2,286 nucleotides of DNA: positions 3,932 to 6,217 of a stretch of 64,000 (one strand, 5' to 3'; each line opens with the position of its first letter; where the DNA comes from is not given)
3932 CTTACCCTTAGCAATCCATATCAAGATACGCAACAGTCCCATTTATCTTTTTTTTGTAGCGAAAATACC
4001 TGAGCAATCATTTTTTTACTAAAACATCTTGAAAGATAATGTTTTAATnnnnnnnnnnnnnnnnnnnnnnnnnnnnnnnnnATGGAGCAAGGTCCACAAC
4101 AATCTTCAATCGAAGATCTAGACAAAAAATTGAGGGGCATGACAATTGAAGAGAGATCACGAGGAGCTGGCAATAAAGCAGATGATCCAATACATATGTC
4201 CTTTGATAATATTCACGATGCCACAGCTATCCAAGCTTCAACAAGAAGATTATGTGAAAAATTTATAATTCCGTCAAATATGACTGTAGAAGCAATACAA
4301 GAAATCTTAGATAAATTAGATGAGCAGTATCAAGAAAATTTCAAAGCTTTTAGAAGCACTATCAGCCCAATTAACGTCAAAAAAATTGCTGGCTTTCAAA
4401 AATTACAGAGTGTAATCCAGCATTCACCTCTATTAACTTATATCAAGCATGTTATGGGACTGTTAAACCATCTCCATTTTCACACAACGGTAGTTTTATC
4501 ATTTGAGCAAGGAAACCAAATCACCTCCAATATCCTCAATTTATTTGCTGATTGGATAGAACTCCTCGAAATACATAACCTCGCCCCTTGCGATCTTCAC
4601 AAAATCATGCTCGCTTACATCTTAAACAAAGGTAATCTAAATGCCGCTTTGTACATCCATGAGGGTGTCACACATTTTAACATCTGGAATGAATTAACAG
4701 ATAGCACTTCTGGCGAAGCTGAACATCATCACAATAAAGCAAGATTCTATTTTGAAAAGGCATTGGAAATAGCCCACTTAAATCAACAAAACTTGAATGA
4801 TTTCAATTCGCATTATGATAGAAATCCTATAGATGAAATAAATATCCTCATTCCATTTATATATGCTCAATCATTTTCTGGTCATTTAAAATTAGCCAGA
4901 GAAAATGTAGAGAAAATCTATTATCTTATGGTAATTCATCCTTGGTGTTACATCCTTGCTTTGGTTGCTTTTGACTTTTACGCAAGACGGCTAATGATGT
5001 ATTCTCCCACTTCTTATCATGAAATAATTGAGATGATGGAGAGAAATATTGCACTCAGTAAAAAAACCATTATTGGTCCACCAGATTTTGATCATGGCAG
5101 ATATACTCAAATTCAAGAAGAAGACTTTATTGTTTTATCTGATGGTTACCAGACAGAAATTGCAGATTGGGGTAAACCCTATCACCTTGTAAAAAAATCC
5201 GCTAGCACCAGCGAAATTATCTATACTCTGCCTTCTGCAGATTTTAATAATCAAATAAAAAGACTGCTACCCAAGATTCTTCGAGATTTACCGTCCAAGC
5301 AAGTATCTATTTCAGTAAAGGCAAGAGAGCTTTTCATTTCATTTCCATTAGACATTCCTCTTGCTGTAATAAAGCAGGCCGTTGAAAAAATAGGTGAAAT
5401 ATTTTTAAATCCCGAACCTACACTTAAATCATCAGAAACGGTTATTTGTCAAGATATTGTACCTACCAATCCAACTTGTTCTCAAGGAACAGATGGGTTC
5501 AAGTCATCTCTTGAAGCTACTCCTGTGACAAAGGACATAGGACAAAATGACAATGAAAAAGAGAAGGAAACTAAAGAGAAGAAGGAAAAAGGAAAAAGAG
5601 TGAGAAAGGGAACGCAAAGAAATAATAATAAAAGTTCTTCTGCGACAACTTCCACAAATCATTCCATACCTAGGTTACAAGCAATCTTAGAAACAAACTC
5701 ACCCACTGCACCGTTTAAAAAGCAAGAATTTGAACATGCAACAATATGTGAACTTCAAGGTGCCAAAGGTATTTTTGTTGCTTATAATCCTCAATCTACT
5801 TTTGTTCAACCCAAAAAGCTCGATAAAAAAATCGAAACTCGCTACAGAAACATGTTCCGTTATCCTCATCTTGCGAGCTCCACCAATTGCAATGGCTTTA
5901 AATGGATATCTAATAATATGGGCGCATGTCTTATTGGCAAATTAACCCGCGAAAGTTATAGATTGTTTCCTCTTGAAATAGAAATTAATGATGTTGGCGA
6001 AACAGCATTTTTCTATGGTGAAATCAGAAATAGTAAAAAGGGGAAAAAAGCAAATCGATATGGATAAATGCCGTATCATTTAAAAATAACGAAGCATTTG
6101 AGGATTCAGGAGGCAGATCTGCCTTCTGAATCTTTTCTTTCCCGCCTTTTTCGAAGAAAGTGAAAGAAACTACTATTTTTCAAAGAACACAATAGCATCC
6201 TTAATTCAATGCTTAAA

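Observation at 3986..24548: Five genes share a fixed-geometry upstream signature: Box1 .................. plus extended -10 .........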

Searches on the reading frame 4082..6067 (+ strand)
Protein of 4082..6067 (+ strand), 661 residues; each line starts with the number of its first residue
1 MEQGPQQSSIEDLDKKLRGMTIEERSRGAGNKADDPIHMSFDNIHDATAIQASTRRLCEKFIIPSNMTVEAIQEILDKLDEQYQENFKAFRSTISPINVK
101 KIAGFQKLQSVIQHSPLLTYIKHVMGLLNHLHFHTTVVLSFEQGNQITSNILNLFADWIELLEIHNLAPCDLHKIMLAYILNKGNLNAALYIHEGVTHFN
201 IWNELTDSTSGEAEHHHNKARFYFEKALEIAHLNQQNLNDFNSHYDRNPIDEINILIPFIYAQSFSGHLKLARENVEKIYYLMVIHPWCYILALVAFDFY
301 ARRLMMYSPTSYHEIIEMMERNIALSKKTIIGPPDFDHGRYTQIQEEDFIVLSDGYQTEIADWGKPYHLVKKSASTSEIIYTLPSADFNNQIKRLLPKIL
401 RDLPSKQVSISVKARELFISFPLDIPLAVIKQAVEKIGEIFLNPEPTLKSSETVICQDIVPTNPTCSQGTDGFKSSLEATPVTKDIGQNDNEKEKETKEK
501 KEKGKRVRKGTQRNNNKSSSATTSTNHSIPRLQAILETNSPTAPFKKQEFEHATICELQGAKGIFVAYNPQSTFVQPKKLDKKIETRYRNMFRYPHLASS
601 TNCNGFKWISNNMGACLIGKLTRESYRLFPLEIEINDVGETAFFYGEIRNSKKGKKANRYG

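Call 10: search_protein_families(library=pfam, proteins=[window:4082-6067:+], max_evalue=0.01)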
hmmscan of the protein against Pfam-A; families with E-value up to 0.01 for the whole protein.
window:4082-6067:+ (661 aa): 0 families

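Call 14: find_homologous_proteins(query=A2, max_evalue=0.00001)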
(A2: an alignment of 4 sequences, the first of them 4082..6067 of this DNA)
Query A2 (4 sequences) (661 aa, profile of the alignment): 5 proteins with E <= 0.00001 among 8000 candidates.
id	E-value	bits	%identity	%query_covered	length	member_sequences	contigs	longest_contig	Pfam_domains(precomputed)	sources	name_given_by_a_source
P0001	0.0e+0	1143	43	100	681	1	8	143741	-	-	-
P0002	0.0e+0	1107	100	100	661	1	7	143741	-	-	-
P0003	0.0e+0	1100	43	100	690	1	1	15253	-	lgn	-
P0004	0.0e+0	1092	39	100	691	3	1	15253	-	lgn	-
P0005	0.0e+0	1024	87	100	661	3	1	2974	-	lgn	-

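Call 15: find_encoding_contigs(protein=P0003, flank=10000, max_places=6)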
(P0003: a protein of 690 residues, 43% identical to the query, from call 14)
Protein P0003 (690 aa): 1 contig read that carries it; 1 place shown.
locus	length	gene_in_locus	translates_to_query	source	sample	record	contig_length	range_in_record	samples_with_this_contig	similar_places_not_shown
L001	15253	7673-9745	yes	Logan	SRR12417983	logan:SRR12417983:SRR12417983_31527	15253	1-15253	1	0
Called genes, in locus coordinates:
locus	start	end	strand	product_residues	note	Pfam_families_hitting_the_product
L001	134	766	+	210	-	PF07973:tRNA_SAD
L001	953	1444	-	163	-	PF06445:GyrI-like, PF14526:Cass2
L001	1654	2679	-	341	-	-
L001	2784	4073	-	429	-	-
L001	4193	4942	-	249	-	-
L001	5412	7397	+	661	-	-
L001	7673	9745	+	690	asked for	-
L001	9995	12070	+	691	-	-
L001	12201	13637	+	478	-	-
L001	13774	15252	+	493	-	?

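Call 16: find_encoding_contigs(protein=P0002, flank=10000, max_places=8)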
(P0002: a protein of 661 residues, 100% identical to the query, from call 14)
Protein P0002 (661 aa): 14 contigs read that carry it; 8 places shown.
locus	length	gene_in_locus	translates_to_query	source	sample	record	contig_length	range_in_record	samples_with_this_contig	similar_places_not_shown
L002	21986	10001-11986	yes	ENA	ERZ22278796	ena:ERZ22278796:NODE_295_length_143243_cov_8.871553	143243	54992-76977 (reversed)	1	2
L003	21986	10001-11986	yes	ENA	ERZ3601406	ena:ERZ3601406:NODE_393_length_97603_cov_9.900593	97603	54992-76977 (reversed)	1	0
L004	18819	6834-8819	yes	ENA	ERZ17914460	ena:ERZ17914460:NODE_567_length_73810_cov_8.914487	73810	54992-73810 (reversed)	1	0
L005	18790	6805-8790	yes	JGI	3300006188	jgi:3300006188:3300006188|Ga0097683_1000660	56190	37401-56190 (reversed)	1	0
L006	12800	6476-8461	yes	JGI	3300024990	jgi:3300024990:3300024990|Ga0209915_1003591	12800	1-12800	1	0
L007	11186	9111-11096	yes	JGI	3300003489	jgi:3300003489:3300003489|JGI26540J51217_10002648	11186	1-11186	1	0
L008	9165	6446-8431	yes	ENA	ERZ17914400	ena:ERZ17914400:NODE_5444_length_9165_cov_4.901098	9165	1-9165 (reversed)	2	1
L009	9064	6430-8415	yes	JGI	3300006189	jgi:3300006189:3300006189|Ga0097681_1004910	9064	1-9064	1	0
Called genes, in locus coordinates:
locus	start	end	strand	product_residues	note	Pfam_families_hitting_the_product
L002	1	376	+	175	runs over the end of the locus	PF11848:DUF3368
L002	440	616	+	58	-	-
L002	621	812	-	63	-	-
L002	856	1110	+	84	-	PF07927:HicA_toxin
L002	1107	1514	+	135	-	PF05534:HicB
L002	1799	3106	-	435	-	PF13606:Ank_3 (faint), PF00023:Ank (faint), PF12796:Ank_2, PF13857:Ank_5 (weak), PF12796:Ank_2, PF13637:Ank_4 (weak)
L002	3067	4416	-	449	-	-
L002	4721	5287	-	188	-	PF01381:HTH_3, PF13413:HTH_25 (weak), PF13560:HTH_31, PF07883:Cupin_2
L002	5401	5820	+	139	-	PF09391:DUF2000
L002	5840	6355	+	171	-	PF04073:tRNA_edit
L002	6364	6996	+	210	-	PF07973:tRNA_SAD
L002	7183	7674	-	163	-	PF06445:GyrI-like, PF14526:Cass2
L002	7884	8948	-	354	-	-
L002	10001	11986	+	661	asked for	-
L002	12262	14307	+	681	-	-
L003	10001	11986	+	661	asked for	-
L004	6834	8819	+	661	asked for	-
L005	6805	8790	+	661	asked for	-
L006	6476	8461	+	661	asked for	-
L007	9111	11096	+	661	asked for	-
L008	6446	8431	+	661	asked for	-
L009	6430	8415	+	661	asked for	-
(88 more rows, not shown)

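Call 60: search_solved_structures(query=A2, max_evalue=1)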
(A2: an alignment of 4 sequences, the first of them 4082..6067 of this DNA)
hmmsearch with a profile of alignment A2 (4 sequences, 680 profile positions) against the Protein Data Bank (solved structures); distinct sequences matched with E-value up to 1: 2.
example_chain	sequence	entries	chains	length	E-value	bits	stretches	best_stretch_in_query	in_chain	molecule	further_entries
7v5v_A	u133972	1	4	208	0.16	13.5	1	402-459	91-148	RipR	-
7xro_B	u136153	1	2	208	0.16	13.5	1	402-459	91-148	RipR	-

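Call 61: search_protein_families(library=ncbifam, proteins=[window:4082-6067:+], max_evalue=0.01)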
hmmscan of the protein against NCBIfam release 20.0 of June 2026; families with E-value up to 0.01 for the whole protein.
window:4082-6067:+ (661 aa): 0 families

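Call 67: search_protein_representatives(alignment_id=A2)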
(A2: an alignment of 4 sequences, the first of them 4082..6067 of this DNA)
Query: 4 sequences, 680 profile positions. Proteins with E-value up to 0.001 (for the whole library): 26; up to 1e-10: 16; up to 1e-30: 10. The best 26 are listed.
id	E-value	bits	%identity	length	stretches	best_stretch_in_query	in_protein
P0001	0.0e+00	1143.3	-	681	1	1-680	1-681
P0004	0.0e+00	1091.8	-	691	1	1-680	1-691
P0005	0.0e+00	1024.0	-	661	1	1-680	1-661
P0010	5.3e-223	758.7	-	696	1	1-680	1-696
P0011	3.2e-193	660.3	-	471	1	1-466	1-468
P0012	3.2e-187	640.4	-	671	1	1-679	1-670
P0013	2.4e-69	250.9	-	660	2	560-679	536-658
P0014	6.5e-43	163.5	-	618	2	527-679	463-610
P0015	6.0e-42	160.4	-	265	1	447-679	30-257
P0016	8.1e-39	150.0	-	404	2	549-679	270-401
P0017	2.5e-24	102.1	-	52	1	628-679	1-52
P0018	1.1e-18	83.5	-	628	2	563-679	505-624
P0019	8.2e-18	80.6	-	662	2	539-679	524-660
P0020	5.5e-16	74.5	-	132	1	461-582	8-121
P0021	6.5e-16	74.3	-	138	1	568-678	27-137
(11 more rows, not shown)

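Call 72: find_encoding_contigs(protein=P0010, flank=5000, max_places=3)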
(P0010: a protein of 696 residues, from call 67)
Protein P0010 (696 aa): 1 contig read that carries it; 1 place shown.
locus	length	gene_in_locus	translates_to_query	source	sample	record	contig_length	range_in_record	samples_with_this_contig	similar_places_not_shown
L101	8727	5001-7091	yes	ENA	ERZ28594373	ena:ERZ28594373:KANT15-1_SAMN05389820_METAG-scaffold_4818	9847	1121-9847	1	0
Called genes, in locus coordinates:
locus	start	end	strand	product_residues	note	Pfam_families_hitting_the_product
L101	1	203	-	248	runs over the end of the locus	PF12705:PDDEXK_1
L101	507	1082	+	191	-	-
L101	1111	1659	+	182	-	PF13628:DUF4142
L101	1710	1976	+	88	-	-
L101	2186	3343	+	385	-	PF03496:ADPrib_exo_Tox (weak)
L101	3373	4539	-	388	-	-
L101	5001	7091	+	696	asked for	-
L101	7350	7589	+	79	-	-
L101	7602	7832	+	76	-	-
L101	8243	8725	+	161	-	?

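Call 74: find_encoding_contigs(protein=P0012, flank=5000, max_places=3)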
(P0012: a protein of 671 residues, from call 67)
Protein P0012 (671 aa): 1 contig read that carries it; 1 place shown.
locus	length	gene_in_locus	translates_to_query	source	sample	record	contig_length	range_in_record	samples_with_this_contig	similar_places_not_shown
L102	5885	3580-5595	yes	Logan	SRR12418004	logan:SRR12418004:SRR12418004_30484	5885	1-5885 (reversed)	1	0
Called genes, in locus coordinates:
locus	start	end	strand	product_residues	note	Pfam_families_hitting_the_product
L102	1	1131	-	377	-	?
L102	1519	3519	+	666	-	-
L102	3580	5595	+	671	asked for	-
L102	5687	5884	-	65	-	?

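Call 77: find_encoding_contigs(protein=P0013, flank=6000, max_places=3)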
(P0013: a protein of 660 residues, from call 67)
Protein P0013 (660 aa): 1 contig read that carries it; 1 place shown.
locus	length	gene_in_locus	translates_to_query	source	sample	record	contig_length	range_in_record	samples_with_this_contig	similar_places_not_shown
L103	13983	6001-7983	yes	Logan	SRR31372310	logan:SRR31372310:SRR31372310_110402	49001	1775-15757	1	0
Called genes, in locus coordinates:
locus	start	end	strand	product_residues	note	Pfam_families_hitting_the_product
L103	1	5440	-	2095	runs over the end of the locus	-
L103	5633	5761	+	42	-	-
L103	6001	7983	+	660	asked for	-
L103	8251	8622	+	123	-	-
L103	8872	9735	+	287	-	-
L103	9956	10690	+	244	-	PF02798:GST_N (weak), PF13417:GST_N_3, PF13409:GST_N_2, PF00043:GST_C (faint), PF13410:GST_C_2 (weak)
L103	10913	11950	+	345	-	PF07722:Peptidase_C26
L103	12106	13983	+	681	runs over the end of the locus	-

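Call 78: find_encoding_contigs(protein=P0014, flank=6000, max_places=3)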
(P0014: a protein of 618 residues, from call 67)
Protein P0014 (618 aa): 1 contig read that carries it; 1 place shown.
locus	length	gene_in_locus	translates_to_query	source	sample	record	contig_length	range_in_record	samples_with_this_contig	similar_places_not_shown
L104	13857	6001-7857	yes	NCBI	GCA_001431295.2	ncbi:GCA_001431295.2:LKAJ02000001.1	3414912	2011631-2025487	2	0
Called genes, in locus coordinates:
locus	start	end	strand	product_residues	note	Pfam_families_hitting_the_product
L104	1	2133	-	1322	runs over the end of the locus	PF00270:DEAD, PF04851:ResIII, PF00271:Helicase_C (weak)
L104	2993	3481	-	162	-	-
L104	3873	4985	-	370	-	PF02463:SMC_N, PF13175:AAA_15, PF13476:AAA_23 (weak), PF00005:ABC_tran (faint), PF13304:AAA_21, PF13175:AAA_15 (weak)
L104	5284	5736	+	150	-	-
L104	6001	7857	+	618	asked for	-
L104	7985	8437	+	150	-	-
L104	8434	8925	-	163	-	PF13302:Acetyltransf_3, PF13420:Acetyltransf_4, PF00583:Acetyltransf_1, PF13673:Acetyltransf_10, PF13508:Acetyltransf_7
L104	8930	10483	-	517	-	PF02661:Fic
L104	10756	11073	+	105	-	-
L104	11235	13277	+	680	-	PF12796:Ank_2 (faint), PF13857:Ank_5 (faint)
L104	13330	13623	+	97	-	-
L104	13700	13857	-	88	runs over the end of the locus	-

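Call 82: find_encoding_contigs(protein=P0019, flank=4000, max_places=2)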
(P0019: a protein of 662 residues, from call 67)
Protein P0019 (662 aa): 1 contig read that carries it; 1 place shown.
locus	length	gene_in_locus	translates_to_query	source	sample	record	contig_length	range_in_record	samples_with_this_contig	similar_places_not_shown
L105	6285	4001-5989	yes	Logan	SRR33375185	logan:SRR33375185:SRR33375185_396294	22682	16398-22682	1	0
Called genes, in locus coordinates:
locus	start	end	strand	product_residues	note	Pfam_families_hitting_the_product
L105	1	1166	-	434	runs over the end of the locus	PF01554:MatE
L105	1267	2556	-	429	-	PF13657:Couple_hipA, PF07804:HipA_C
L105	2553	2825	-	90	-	PF13560:HTH_31, PF01381:HTH_3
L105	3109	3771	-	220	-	-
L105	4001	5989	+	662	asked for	-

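Call 83: find_encoding_contigs(protein=P0018, flank=4000, max_places=2)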
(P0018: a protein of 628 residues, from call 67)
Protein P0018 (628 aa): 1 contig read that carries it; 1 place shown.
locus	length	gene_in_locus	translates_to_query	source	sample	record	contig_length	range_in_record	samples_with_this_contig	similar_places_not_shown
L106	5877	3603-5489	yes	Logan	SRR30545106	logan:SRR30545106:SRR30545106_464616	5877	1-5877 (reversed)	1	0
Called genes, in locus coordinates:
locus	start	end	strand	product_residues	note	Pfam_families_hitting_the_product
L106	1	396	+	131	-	?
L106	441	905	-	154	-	PF00583:Acetyltransf_1, PF13673:Acetyltransf_10, PF13508:Acetyltransf_7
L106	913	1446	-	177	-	PF00583:Acetyltransf_1, PF13673:Acetyltransf_10 (faint), PF13508:Acetyltransf_7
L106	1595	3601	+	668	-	-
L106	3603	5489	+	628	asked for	-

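Call 87: search_protein_families(library=pfam, proteins=[L104:5284-5736:+, L104:7985-8437:+, L101:7350-7589:+, L101:7602-7832:+, L101:3373-4539:-, L101:507-1082:+, L103:8251-8622:+, L104:2993-3481:-], max_evalue=0.1)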
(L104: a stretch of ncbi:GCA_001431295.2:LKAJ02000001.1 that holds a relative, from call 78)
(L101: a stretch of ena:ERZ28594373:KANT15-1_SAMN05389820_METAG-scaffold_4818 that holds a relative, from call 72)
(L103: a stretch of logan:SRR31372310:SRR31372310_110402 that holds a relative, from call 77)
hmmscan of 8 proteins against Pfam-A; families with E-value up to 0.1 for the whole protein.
L104:5284-5736:+ (150 aa): 0 families

L104:7985-8437:+ (150 aa): 0 families

L101:7350-7589:+ (79 aa): 0 families

L101:7602-7832:+ (76 aa): 1 family
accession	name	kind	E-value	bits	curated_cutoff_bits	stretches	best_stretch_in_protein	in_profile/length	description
PF12408.13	DUF3666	-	0.024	14.3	25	1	25-46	18-39/47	Ribose-5-phosphate isomerase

L101:3373-4539:- (388 aa): 0 families

L101:507-1082:+ (191 aa): 3 families
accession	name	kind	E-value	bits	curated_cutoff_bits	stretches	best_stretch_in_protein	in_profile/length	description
PF13779.11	DUF4175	-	0.011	14.2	27.3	1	121-181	649-694/825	Domain of unknown function (DUF4175)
PF21827.1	New_glue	-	0.027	14.6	31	1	42-88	20-66/94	New glue protein family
PF01456.22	Mucin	-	0.037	14.5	34.7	1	16-100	20-105/143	Mucin-like glycoprotein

L103:8251-8622:+ (123 aa): 0 families

L104:2993-3481:- (162 aa): 1 family
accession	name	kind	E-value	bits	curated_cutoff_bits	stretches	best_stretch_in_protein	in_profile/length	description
PF08283.16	Gemini_AL1_M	-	0.085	13.4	24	0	90-127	34-71/107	Geminivirus rep protein central domain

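Call 89: find_encoding_contigs(protein=P0011, flank=6000, max_places=3)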
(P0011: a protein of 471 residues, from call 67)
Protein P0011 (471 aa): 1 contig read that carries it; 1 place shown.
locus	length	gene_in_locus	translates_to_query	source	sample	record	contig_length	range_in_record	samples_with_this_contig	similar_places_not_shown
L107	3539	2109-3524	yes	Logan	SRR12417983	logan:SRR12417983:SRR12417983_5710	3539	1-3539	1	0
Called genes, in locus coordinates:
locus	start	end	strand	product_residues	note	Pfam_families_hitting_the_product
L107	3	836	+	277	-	?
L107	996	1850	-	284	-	-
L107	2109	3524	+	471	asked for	-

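Call 102: predict_structure(alignment_id=A9)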
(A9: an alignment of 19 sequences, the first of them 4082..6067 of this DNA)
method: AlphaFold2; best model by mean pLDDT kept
length: 661 residues; sequences in the alignment: 19
mean_pLDDT: 78.1   pTM: 0.65
mean pLDDT of the five models: 78.1, 77.9, 77.3, 77.2, 77.1
residues with pLDDT >= 90: 312; 70-90: 196; 50-70: 33; < 50: 120
segments of 3 or more residues with pLDDT < 50: 1-4, 20-34, 446-537, 653-661
pLDDT, mean of each block of 10 residues (from residue 1): 50 66 36 55 93 97 93 97 97 91 90 94 95 88 89 93 88 93 91 95 82 94 94 91 89 95 93 94 90 94 86 89 90 82 92 93 92 94 81 80 81 90 86 88 53 31 31 27 28 30 31 29 29 43 86 88 89 87 91 84 79 75 88 84 92 48 36
secondary structure, 60 per line:
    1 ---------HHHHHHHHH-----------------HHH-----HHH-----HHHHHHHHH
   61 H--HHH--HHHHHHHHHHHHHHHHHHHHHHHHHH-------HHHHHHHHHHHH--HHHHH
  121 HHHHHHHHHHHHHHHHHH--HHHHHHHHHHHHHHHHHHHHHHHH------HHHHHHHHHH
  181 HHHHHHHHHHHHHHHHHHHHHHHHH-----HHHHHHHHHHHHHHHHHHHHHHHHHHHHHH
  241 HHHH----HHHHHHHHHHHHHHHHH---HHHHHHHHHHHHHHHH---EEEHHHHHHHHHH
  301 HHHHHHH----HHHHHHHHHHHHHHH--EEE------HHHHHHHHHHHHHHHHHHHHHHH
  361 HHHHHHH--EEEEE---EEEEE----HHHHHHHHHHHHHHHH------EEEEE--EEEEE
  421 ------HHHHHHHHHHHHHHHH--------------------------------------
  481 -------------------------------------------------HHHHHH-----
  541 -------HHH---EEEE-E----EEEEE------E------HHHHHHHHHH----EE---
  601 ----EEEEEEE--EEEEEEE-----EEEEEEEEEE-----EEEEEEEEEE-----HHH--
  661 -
elements in order: H10-18 H52-61 H69-94 H102-113 H116-138 H141-164 H171-205 H211-244 H249-265 H269-284 E288-290 H291-307 H312-326 E329-331 H338-367 E370-374 E378-382 H387-402 E409-413 E416-420 H427-442 H530-535 E554-557 E564-568 H582-591 E605-611 E614-620 E626-635 E641-650
